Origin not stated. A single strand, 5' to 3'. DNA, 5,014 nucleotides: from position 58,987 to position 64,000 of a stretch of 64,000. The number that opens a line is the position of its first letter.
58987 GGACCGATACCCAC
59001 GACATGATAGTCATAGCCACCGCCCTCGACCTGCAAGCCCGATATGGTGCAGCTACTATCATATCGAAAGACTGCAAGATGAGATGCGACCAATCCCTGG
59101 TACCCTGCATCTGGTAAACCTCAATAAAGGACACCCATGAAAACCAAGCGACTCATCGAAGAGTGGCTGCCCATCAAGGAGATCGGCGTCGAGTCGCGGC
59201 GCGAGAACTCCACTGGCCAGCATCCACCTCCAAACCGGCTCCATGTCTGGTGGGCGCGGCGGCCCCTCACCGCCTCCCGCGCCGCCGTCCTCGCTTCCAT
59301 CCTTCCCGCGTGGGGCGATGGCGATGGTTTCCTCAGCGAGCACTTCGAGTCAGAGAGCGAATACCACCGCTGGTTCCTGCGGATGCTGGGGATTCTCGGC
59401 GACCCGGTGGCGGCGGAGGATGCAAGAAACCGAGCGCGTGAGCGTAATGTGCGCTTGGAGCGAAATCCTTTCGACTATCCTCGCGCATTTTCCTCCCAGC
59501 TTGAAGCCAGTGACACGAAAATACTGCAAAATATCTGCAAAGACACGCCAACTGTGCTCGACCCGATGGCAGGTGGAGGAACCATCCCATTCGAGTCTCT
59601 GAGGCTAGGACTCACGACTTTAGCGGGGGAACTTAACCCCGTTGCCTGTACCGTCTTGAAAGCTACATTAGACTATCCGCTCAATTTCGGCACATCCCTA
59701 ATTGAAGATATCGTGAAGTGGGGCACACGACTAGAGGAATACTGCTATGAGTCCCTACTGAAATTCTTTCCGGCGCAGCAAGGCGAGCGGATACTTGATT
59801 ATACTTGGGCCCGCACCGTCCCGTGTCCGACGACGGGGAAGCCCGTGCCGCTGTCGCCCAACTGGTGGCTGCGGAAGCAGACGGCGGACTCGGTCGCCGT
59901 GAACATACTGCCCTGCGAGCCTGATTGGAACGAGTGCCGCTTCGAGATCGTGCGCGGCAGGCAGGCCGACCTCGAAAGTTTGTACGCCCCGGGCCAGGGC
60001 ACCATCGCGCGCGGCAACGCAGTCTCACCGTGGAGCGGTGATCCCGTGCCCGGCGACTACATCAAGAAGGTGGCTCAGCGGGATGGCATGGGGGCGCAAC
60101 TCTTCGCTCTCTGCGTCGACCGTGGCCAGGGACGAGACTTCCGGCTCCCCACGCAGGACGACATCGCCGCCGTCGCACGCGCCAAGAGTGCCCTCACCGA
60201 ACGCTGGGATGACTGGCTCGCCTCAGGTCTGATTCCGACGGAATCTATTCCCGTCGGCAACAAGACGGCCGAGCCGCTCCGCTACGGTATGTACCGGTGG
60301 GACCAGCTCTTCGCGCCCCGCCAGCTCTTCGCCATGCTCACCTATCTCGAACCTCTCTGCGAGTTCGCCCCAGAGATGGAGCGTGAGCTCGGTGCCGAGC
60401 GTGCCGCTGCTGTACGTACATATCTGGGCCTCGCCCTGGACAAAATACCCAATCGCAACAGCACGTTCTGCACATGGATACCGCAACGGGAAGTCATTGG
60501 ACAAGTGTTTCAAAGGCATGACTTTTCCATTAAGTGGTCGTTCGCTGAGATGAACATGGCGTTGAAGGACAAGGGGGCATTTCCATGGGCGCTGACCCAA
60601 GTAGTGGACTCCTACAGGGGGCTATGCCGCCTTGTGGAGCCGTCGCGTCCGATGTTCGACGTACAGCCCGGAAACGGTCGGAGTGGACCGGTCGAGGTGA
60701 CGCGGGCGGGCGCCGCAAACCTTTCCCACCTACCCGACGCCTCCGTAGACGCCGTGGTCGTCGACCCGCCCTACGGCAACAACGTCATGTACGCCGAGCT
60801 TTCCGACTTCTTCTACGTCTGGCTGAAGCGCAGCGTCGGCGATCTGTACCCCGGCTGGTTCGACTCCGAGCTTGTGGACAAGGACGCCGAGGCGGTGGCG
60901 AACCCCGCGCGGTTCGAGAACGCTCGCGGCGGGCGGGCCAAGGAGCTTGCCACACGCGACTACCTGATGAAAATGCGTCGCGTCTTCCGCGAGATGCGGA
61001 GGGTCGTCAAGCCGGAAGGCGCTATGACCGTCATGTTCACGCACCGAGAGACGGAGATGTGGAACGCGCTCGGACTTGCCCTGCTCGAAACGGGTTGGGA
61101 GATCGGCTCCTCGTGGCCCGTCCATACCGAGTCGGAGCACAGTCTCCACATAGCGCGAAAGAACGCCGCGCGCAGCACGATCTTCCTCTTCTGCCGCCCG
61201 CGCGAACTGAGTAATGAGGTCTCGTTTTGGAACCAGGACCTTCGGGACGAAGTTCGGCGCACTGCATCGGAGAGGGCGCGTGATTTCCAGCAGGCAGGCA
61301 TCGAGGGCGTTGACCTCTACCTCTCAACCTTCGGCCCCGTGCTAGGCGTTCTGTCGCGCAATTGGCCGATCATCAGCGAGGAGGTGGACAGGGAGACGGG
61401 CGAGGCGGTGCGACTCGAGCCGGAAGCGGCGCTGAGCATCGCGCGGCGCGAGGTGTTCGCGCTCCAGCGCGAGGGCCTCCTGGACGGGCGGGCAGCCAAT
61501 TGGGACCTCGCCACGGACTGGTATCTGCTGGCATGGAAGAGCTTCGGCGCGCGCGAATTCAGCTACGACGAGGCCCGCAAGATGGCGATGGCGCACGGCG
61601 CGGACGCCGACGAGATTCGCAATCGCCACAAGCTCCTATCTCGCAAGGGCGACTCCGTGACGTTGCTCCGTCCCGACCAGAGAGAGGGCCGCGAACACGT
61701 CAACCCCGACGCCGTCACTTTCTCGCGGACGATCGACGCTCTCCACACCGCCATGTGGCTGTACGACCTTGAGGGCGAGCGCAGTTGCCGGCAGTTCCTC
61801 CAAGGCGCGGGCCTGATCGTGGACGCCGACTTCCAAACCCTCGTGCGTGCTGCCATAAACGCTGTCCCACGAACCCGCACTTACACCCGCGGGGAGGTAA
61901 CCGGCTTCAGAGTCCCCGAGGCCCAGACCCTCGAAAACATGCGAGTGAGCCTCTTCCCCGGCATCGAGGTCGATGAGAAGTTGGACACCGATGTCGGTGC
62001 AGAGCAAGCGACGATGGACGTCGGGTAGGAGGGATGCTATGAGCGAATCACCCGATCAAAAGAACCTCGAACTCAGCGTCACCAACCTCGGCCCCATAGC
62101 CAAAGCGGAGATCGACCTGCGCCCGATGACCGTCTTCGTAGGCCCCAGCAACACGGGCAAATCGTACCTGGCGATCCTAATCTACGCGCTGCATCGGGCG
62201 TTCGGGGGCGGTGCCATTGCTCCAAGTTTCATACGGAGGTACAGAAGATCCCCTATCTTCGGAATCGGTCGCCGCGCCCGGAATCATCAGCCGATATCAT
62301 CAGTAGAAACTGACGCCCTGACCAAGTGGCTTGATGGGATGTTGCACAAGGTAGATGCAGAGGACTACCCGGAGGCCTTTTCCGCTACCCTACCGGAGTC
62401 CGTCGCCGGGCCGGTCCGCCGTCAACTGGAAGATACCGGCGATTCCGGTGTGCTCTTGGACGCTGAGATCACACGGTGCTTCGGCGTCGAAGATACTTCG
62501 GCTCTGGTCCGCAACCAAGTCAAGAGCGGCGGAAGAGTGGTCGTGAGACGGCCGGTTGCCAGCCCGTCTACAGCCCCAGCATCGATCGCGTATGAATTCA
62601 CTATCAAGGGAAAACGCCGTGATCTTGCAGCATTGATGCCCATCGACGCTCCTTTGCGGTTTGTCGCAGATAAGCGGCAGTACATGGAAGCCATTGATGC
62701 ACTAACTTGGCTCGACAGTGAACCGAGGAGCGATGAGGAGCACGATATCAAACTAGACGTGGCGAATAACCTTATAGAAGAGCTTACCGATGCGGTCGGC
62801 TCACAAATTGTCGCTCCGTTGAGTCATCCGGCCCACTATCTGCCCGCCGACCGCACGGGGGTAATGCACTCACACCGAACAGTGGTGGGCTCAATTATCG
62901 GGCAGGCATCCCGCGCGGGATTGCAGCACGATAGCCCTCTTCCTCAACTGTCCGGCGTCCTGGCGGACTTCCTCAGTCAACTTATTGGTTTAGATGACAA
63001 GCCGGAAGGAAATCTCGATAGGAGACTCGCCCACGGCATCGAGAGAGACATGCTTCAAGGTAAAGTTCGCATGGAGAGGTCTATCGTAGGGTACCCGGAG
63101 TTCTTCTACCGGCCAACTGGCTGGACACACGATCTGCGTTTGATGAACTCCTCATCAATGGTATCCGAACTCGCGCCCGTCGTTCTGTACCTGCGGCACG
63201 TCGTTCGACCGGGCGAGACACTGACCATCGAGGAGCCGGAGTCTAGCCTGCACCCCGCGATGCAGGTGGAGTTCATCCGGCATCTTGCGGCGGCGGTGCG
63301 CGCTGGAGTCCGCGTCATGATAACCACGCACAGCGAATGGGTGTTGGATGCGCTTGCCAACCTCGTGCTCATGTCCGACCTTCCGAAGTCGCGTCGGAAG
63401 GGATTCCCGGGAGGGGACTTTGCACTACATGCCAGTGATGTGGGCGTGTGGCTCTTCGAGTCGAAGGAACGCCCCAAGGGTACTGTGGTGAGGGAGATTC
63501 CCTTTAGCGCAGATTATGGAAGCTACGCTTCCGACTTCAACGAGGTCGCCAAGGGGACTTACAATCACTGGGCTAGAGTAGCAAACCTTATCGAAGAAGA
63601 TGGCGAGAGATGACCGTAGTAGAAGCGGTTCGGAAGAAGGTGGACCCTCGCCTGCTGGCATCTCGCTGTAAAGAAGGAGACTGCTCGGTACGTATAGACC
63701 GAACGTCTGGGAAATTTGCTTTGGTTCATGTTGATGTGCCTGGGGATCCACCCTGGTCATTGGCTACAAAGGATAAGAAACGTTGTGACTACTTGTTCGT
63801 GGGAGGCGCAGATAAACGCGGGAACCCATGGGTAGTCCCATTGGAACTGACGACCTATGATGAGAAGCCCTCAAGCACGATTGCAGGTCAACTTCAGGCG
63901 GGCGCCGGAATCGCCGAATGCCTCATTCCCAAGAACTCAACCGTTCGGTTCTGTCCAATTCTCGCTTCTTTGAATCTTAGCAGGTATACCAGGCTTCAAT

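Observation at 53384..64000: Eight-gene translationally coupled operon: DUF499 ATPase and DUF1156 methyltransferase interleaved with ImmA/IrrE-DUF4411, PIN and ABC-ATPase modules, with no helicase in view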

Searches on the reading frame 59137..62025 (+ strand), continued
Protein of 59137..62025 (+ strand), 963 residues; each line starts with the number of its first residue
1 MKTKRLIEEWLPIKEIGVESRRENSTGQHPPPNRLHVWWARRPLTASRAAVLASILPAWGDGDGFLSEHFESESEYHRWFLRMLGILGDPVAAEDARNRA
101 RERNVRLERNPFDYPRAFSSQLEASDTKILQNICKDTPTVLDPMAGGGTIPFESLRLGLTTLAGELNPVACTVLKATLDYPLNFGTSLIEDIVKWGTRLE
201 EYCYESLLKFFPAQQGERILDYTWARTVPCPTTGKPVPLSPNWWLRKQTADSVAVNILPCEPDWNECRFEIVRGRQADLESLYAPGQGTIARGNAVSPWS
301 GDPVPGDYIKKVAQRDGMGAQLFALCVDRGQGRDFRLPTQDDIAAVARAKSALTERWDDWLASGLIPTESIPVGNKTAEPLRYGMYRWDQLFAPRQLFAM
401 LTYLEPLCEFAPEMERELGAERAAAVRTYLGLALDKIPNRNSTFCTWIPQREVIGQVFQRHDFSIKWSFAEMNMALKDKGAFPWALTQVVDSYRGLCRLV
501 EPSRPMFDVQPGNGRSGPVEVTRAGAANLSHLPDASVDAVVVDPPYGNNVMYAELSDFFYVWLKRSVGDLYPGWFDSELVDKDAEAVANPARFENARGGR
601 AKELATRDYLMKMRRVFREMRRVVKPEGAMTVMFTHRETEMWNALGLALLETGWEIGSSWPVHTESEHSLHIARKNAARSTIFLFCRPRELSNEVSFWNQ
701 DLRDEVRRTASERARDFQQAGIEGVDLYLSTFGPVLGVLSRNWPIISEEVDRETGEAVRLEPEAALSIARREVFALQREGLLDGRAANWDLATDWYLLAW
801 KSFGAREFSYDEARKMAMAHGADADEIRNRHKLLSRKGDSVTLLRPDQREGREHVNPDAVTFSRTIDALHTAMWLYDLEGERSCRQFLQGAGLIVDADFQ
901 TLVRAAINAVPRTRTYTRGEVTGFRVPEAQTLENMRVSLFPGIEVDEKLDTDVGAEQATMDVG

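Call 53: search_protein_families(library=padloc, alignment_id=A3, max_evalue=0.00001)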
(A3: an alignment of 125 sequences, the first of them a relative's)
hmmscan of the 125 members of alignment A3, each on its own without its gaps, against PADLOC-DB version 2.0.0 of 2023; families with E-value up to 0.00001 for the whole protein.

A. member 1, L003:3511-3942:+ (144 aa): 0 families

B. families by the number of members that match (of 125 scanned): 265 families (the first 25 are shown)
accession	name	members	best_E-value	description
PDLC02980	AriA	11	5.4e-30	-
PDLC04135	mad3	11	1.9e-26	mads_3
PDLC04175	HEC-01A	10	1e-148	-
PDLC00278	PtuA1|PtuA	10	5.3e-110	AAA ATPase domain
PDLC00271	PtuA1|PtuA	10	1.4e-104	AAA ATPase domain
PDLC03878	NsnB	10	4.6e-103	-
PDLC04178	HEC-01A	10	8.6e-51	-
PDLC04183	HEC-01A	10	5.3e-46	-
PDLC04179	HEC-01A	10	2.2e-32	-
PDLC04391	PDC-M07A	10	1.3e-28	-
PDLC04393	PDC-M07A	10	6.1e-27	-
PDLC04389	PDC-M07A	10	1.4e-26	-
PDLC02979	AriA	10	2.1e-25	-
PDLC02335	AbiLi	10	3.5e-23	AbiLi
PDLC04541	PDC-M25A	10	5.3e-21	-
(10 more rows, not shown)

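Call 72: search_protein_families(library=ncbifam, proteins=[window:59137-62025:+, L082:14505-14984:+, L082:14980-18249:+], max_evalue=0.001)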
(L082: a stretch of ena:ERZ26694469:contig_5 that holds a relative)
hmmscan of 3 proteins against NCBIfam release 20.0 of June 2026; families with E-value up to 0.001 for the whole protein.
window:59137-62025:+ (963 aa): 2 families
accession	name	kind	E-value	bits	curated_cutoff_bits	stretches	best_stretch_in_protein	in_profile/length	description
NF042963.1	DUF1156_antiphage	equivalog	1.6e-61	208.6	1000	4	535-718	572-733/960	anti-phage-associated DUF1156 domain-containing protein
TIGR01177.1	TIGR01177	hypoth_equivalog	4e-06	26.4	316.55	0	520-588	233-304/330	TIGR01177 family methyltransferase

L082:14505-14984:+ (160 aa): 0 families

L082:14980-18249:+ (1090 aa): 21 families
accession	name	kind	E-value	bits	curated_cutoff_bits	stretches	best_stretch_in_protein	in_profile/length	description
NF042964.1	phospholipD_antiphage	equivalog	9.7e-113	378.2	1100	1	29-893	16-834/895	phospholipase D-like domain-containing anti-phage protein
NF038317.1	DISARM_DrmD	equivalog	5.4e-78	263.3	610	2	595-908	334-674/1021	DISARM system SNF2-like helicase DrmD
NF041062.1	DpdE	equivalog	2.2e-60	204.7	500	1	279-916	147-711/1048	protein DpdE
NF003426.0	PRK04914.1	equivalog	5.9e-58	196.9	576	2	275-491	143-344/959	RNA polymerase-associated protein RapA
NF038318.1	DISARM_DrmD_b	equivalog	3.4e-53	181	950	2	274-475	18-203/868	DISARM system SNF2-like helicase DrmD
NF058637.1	helic_SCO1167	equivalog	2.4e-20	72.2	1200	2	728-887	765-912/932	SCO1167/SCO6262 family helicase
NF010337.0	PRK13766.1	equivalog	1e-15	56.9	610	2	725-850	347-470/781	Hef nuclease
NF053675.1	pilus_reg_Snf2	equivalog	3.8e-12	45.1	1100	2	794-870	917-993/1029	pilus expression-regulating Snf2 family helicase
NF053631.1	RNA_helic_CshA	equivalog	5.9e-10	38.6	646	1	794-851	277-334/434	degradosome RNA helicase CshA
NF041790.1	anti-phage_ZorD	equivalog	3.3e-09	35.3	1500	1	727-852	906-1028/1035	type I Zorya anti-phage system protein ZorD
NF003419.0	PRK04837.1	equivalog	3.7e-09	35.8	588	1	792-851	294-353/424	ATP-dependent RNA helicase RhlB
NF008394.0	PRK11192.1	equivalog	1.3e-08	34.1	507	1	794-852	288-345/441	ATP-dependent RNA helicase SrmB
NF053636.1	DDHlcsCsdAPsy1082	equivalog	1.4e-07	30.4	890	1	793-851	282-340/512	DEAD/DEAH box helicase CsdA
NF053711.1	RNA_heli_RhlE1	exception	2.5e-07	29.8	750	1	792-850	282-340/434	RNA helicase RhlE1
NF008744.0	PRK11776.1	equivalog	2.7e-07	29.5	524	1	797-850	285-338/460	ATP-dependent RNA helicase DbpA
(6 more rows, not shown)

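Call 77: search_protein_families(library=phrogs, proteins=[L082:14505-14984:+], max_evalue=0.001)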
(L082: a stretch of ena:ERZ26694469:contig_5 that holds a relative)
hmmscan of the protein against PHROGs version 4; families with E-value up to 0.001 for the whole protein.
L082:14505-14984:+ (160 aa): 0 families

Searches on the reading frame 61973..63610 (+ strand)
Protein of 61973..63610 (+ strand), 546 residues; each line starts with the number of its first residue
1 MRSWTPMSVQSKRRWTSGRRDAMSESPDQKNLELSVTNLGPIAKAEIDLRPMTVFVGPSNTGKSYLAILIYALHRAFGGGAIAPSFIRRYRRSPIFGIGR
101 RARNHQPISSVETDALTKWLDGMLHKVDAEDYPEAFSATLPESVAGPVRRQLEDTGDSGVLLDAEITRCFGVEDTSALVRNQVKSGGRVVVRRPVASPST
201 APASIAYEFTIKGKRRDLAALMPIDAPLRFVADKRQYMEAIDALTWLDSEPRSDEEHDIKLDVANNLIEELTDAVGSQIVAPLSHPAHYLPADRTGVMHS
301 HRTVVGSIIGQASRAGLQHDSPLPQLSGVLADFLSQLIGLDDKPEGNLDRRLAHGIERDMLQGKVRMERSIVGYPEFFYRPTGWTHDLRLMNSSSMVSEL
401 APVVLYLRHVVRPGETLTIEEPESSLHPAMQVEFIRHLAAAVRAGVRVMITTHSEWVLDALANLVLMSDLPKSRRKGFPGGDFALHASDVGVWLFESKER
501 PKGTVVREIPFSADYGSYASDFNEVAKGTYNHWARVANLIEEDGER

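Call 4: search_protein_families(library=pfam, proteins=[window:62039-63610:+], max_evalue=0.01)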
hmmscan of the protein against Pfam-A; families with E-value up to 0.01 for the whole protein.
window:62039-63610:+ (524 aa): 2 families
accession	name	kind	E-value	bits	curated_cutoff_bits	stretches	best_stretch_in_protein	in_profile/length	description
PF13175.12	AAA_15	-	1.6e-17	64.6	32.1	2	379-435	309-373/374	AAA ATPase domain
PF13304.12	AAA_21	-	7.8e-10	39.7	27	1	377-433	244-300/304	AAA domain, putative AbiEii toxin, Type IV TA system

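Call 5: search_protein_families(library=padloc, proteins=[window:62039-63610:+], max_evalue=0.01)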
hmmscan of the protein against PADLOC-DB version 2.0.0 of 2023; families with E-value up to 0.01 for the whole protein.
window:62039-63610:+ (524 aa): 85 families (the best 25 are shown)
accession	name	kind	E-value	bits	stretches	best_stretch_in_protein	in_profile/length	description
PDLC04033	PD-T4-4_A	-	3.7e-31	106.8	2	354-502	287-442/460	-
PDLC04664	PDC-M47A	-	7.1e-27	92.4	2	353-446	283-376/461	-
PDLC04032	PD-T4-4_A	-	1.3e-19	68.5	2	371-460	326-418/474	-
PDLC02979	AriA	-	1.7e-18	65.5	2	375-435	304-372/373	-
PDLC03878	NsnB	-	4.9e-18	64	1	364-487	210-316/345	-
PDLC04710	PDC-M56A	-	1.1e-13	48.9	2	11-47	3-39/382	-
PDLC02980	AriA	-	1.4e-12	46.2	1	334-432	220-299/304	-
PDLC04178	HEC-01A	-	8.8e-11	39.5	1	393-438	289-333/399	-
PDLC04179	HEC-01A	-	9.8e-11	39.4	1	392-440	360-409/459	-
PDLC04214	HEC-02A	-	1.1e-10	39.4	1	386-440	232-286/338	-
PDLC04182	HEC-01A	-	1e-09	35.9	1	390-440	304-355/406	-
PDLC00096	GajA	-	2.2e-09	34.6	1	394-447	291-347/630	AAA ATPase domain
PDLC00091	GajA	-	8e-09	32.8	1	394-435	299-341/627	AAA ATPase domain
PDLC00069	GajA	-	1e-08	32.1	1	394-447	337-394/687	AAA ATPase domain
PDLC04707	PDC-M55A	-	1.3e-08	32.2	1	396-436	308-349/421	-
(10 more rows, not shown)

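Call 8: find_encoding_contigs(protein=window:62039-63610:+, flank=10000, max_places=6)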
Protein window:62039-63610:+ (524 aa): no gene with exactly this product is on record in the collection.

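Call 9: find_encoding_contigs(protein=window:61973-63610:+, flank=10000, max_places=6)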
Protein window:61973-63610:+ (546 aa): no gene with exactly this product is on record in the collection.

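Call 69: search_solved_structures(query=window:62039-63610:+, max_evalue=0.01)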
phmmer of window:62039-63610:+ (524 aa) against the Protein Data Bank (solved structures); distinct sequences matched with E-value up to 0.01: 0.

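Call 72: search_protein_families(library=ncbifam, proteins=[window:62039-63610:+], max_evalue=0.001)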
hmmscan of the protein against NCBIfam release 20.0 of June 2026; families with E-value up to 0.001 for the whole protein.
window:62039-63610:+ (524 aa): 2 families
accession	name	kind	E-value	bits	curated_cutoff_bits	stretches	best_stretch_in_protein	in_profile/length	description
TIGR02673.1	FtsE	equivalog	0.00012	21.9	264.85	0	386-440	150-204/214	cell division ATP-binding protein FtsE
NF047739.1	antiphage_MADS3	equivalog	0.00094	18.4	420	0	391-438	336-381/427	methylation-associated defense system AAA family ATPase MAD3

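Call 77: search_protein_families(library=phrogs, proteins=[window:62039-63610:+], max_evalue=0.001)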
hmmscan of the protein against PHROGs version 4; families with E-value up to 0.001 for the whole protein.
window:62039-63610:+ (524 aa): 7 families
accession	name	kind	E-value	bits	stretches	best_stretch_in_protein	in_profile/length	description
phrog_14430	-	unknown function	3e-18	67.2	2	386-442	332-388/444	-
phrog_13167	-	unknown function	1.6e-16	61.2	1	363-446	309-392/477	-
phrog_4747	-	unknown function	1.9e-09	38.1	1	395-437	337-380/610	-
phrog_21420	-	unknown function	7.3e-07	29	1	374-439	509-573/654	-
phrog_3940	-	unknown function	4.7e-06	26.7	1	395-441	257-304/537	-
phrog_9802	-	unknown function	0.00041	20.5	1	392-441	285-333/438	-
phrog_8323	-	unknown function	0.0008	19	0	395-438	325-367/623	-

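Call 78: search_dna_similar(query=window:62039-63610:+, collection=plasmids, mode=protein, max_rows=12)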
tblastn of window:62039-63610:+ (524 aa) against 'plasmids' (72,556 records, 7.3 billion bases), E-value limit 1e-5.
Records with a match: 17; places in all: 17; records where one place covers at least 80% of the query: 6.
Best place of each record, by identity: <60% 17.
By first word of the organism name: Enterococcus 10; Escherichia 4; Bernardetia 1; Annamia 1; Serratia 1.
By predicted mobility (MOB-suite, as given by PLSDB): conjugative 12; non-mobilizable 4; mobilizable 1.
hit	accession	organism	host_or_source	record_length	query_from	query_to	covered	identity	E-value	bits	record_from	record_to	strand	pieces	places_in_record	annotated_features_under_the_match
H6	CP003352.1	Enterococcus faecium Aus0004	Homo sapiens,blood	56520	14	444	82%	20.0%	5e-10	70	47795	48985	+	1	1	hypothetical protein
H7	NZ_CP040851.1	Enterococcus faecium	chicken,young chicken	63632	14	444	82%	20.0%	5e-10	70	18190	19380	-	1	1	AAA family ATPase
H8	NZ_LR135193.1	Enterococcus faecium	-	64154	14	444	82%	20.0%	5e-10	70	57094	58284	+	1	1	AAA family ATPase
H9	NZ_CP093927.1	Enterococcus hirae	swine,water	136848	14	444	82%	20.0%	5e-10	70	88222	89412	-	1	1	AAA family ATPase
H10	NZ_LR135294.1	Enterococcus faecium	-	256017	14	444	82%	20.0%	9e-10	69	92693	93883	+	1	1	AAA family ATPase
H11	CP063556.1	Enterococcus faecium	Homo sapiens,rectal swab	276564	14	444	82%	20.0%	9e-10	69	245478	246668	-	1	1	none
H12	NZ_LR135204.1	Enterococcus faecium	-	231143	236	444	40%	22.0%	3e-7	61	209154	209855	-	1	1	none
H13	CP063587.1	Enterococcus faecium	Homo sapiens,rectal swab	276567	236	444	40%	22.0%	3e-7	61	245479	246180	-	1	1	none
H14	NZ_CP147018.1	Bernardetia sp. Wsw4-3y2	Red alga,Red algae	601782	371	522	29%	29.3%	1e-13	82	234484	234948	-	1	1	AAA family ATPase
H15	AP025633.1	Annamia dubia NIES-4383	-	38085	346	472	24%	32.6%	5e-12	76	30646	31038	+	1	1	hypothetical protein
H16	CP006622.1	Enterococcus faecium Aus0085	-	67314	267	444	34%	21.2%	3e-7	61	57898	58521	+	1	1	hypothetical protein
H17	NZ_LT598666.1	Enterococcus faecium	Homo sapiens,clinical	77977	267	444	34%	21.2%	3e-7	61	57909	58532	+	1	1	AAA family ATPase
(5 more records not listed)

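Call 80: find_related_loci(query=A7, collection=metagenome_contigs, flank=7000)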
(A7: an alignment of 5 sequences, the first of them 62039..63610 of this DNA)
Query A7 (524 aa) in metagenome_contigs; peptide patterns used: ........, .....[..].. (x = any residue, [..] = any of these).
252 stretches matched a pattern; 77 encode a relative of the query (tblastn E <= 1e-3); 77 distinct loci.
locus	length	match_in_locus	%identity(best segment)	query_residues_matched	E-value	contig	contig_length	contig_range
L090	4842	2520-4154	45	1-520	1e-141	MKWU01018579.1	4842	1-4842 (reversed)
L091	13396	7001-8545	44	1-524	1e-121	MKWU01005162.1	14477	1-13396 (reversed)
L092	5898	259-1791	45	5-524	6e-122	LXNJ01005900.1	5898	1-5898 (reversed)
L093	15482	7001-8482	45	6-519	1e-121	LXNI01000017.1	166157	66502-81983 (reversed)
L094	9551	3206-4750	44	1-524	1e-121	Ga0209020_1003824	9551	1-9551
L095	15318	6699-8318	42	1-520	2e-119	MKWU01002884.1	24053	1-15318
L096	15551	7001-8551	42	7-519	6e-119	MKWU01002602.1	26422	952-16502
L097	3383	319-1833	44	1-518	2e-122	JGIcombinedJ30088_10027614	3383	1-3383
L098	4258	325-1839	44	1-518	2e-120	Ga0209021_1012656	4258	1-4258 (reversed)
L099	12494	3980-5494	44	1-518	7e-119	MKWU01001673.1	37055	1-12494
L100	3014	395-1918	43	3-522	4e-121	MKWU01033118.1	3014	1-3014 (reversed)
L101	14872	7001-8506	42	1-522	1e-115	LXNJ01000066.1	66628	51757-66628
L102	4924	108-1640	42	1-521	4e-115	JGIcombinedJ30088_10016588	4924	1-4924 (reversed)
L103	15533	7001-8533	41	1-521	5e-113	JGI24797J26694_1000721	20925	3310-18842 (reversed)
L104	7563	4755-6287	41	1-521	4e-113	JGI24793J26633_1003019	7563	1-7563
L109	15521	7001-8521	42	9-523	2e-104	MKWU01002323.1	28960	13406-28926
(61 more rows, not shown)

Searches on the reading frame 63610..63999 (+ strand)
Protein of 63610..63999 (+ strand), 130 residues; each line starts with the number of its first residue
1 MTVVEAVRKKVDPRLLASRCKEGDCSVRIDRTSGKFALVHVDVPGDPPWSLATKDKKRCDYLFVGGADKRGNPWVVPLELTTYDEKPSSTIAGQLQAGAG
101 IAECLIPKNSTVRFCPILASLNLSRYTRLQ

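Call 4: search_protein_families(library=pfam, proteins=[window:63610-63999:+], max_evalue=0.01)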
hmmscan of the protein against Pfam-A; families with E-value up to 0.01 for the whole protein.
window:63610-63999:+ (130 aa): 0 families

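Call 5: search_protein_families(library=padloc, proteins=[window:63610-63999:+], max_evalue=0.01)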
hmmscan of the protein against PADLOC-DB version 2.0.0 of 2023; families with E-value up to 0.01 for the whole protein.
window:63610-63999:+ (130 aa): 0 families

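Call 68: search_solved_structures(query=A4, max_evalue=10)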
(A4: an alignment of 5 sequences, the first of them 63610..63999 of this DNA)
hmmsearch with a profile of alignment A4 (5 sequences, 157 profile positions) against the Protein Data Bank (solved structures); distinct sequences matched with E-value up to 10: 4.
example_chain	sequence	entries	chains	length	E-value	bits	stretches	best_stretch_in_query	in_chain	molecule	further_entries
4x2x_A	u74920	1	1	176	1.9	11.2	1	4-46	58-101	NS6 protease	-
4x2w_A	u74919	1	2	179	1.9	11.1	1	4-46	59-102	NS6 Protease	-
4x2y_A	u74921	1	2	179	2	11.1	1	4-46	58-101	NS6 Protease,NS6 Protease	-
7mcc_A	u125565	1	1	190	8.8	9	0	76-97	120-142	AI-designed TIM-barrel F2C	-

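Call 76: predict_structure(protein=window:63610-63999:+)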
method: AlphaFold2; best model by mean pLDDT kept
length: 130 residues; sequences in the alignment: 1
mean_pLDDT: 36.9   pTM: 0.28
mean pLDDT of the five models: 36.9, 35.5, 34.9, 33.9, 30.5
residues with pLDDT >= 90: 0; 70-90: 0; 50-70: 1; < 50: 129
segments of 3 or more residues with pLDDT < 50: 1-105, 107-130
pLDDT, mean of each block of 10 residues (from residue 1): 31 36 43 42 44 41 40 35 26 31 46 39 26
secondary structure, 60 per line:
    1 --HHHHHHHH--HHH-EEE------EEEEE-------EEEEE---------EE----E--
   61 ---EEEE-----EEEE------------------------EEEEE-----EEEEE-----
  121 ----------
elements in order: H3-10 E17-19 E26-30 E38-42 E64-67 E73-76 E101-105 E111-115
